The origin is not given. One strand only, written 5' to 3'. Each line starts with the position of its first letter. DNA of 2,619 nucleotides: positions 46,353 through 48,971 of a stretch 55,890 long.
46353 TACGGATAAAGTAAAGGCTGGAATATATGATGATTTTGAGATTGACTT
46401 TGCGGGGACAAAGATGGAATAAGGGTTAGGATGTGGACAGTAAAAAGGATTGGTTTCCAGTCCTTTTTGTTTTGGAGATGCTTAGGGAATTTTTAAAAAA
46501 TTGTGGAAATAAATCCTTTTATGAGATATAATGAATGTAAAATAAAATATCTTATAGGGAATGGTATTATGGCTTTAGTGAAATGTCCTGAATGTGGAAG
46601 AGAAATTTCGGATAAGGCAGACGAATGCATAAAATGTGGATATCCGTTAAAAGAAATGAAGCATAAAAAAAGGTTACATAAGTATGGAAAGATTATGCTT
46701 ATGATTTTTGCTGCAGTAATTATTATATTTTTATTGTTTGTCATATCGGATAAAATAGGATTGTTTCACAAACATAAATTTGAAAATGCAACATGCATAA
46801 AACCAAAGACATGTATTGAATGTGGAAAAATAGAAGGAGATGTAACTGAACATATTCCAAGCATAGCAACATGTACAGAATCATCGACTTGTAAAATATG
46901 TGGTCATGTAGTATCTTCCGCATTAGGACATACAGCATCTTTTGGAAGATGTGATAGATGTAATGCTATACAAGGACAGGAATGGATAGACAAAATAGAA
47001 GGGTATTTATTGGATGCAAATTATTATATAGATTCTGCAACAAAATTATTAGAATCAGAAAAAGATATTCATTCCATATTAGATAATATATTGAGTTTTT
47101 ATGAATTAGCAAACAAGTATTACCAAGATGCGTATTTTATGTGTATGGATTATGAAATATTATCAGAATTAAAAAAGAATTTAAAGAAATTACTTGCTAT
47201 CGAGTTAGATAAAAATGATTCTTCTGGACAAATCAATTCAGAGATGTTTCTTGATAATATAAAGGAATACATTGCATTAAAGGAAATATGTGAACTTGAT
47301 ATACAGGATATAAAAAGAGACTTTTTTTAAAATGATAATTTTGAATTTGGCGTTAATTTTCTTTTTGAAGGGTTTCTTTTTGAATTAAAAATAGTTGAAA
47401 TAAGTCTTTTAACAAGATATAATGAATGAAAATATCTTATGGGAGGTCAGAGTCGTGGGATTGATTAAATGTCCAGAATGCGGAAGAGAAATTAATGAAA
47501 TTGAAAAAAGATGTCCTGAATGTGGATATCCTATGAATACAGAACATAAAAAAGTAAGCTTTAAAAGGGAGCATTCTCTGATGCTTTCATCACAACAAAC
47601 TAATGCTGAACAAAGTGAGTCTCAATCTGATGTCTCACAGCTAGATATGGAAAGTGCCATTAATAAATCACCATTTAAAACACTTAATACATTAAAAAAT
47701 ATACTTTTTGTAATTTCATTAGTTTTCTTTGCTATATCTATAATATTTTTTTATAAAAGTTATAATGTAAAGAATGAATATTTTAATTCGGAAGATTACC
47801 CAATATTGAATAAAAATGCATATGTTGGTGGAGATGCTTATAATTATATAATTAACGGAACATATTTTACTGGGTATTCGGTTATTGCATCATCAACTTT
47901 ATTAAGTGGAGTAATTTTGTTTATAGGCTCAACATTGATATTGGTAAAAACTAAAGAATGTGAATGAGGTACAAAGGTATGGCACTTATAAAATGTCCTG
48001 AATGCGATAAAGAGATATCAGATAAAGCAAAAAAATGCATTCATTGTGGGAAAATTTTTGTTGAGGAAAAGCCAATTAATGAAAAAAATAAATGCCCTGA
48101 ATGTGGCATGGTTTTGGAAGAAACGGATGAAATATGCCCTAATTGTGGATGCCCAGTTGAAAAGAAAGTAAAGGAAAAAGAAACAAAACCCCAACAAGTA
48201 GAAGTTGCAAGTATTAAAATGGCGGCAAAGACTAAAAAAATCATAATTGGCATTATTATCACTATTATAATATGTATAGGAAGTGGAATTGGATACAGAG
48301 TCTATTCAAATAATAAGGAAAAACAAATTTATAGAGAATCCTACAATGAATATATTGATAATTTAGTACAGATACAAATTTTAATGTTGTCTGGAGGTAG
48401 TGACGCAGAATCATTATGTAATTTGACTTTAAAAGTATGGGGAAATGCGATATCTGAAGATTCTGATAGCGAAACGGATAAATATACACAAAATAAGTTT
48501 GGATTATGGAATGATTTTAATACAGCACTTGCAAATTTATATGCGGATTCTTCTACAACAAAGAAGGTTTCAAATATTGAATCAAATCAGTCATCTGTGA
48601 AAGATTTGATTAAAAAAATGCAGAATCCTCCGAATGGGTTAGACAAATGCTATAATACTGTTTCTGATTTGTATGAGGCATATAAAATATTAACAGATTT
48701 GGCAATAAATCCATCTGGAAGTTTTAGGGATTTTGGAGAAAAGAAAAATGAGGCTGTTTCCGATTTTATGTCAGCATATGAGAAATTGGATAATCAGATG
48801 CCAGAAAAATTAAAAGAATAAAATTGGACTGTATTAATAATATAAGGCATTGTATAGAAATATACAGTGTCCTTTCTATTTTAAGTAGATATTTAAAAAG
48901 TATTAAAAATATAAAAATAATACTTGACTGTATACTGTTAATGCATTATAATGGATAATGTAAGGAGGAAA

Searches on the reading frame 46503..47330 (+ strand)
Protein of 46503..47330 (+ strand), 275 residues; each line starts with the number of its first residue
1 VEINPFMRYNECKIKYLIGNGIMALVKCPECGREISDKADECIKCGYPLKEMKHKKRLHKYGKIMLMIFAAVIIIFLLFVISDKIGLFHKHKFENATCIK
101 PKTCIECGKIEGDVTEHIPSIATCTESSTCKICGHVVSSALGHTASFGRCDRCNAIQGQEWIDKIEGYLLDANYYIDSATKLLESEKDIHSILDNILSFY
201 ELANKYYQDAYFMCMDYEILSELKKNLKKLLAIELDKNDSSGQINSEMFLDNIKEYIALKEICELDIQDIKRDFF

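Call 25: search_protein_families(library=phrogs, proteins=[window:46503-47330:+], max_evalue=0.00001)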
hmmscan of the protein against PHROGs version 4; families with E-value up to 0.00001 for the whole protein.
window:46503-47330:+ (275 aa): 2 families
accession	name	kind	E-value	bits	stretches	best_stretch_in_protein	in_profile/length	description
phrog_38187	-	unknown function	2.9e-06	28.4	1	23-83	1-56/144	-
phrog_6586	-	unknown function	3.5e-06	27.9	1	23-82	1-74/129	-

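Call 100: search_protein_families(library=pfam, proteins=[window:46503-47330:+], max_evalue=0.001)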
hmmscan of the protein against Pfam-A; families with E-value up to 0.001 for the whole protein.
window:46503-47330:+ (275 aa): 3 families
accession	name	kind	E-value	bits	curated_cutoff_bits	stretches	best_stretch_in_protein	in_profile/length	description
PF13240.11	Zn_Ribbon_1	-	4.2e-07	30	25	1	27-49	1-23/23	zinc-ribbon domain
PF12773.13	DZR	-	8e-06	26.4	27.3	1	28-110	1-33/45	Double zinc ribbon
PF25429.1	zf-POGZ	-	0.00023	22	27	0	102-126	3-27/43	POGZ-like double zinc finger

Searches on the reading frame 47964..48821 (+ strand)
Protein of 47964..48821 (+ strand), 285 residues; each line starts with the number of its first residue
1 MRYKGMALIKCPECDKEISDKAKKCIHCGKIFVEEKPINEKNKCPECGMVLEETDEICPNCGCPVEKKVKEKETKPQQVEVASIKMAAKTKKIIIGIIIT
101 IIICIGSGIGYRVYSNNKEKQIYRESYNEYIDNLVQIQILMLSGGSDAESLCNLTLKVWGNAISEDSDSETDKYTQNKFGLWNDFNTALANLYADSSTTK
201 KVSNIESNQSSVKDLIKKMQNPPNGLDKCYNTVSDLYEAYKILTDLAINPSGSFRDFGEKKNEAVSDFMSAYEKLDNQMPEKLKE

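Call 25: search_protein_families(library=phrogs, proteins=[window:47964-48821:+], max_evalue=0.00001)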
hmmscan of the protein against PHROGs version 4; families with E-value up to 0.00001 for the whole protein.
window:47964-48821:+ (285 aa): 5 families
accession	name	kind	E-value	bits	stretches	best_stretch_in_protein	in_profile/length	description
phrog_4852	-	unknown function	1e-26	94.8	1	39-216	11-183/194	-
phrog_6586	-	unknown function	8.4e-11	42.8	0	6-42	1-37/129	-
phrog_9700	-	unknown function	2.3e-10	41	1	6-133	4-131/483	-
phrog_24226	-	unknown function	3.3e-07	31.1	1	118-271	71-219/222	-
phrog_2546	-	unknown function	5.8e-06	27.7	0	43-81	2-43/180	-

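Call 100: search_protein_families(library=pfam, proteins=[window:47964-48821:+], max_evalue=0.001)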
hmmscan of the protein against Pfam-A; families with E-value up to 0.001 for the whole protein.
window:47964-48821:+ (285 aa): 4 families
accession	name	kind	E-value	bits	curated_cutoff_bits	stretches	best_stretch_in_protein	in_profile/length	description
PF13240.11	Zn_Ribbon_1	-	1.7e-10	40.8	25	2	10-30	1-21/23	zinc-ribbon domain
PF13248.11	Zn_ribbon_3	-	1.7e-09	37.3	27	2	9-30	3-24/26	zinc-ribbon domain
PF12773.13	DZR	-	1.6e-07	31.8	27.3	1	11-62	1-45/45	Double zinc ribbon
PF10571.15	UPF0547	-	7.8e-06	26.3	29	1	10-33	2-25/26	Uncharacterised protein family UPF0547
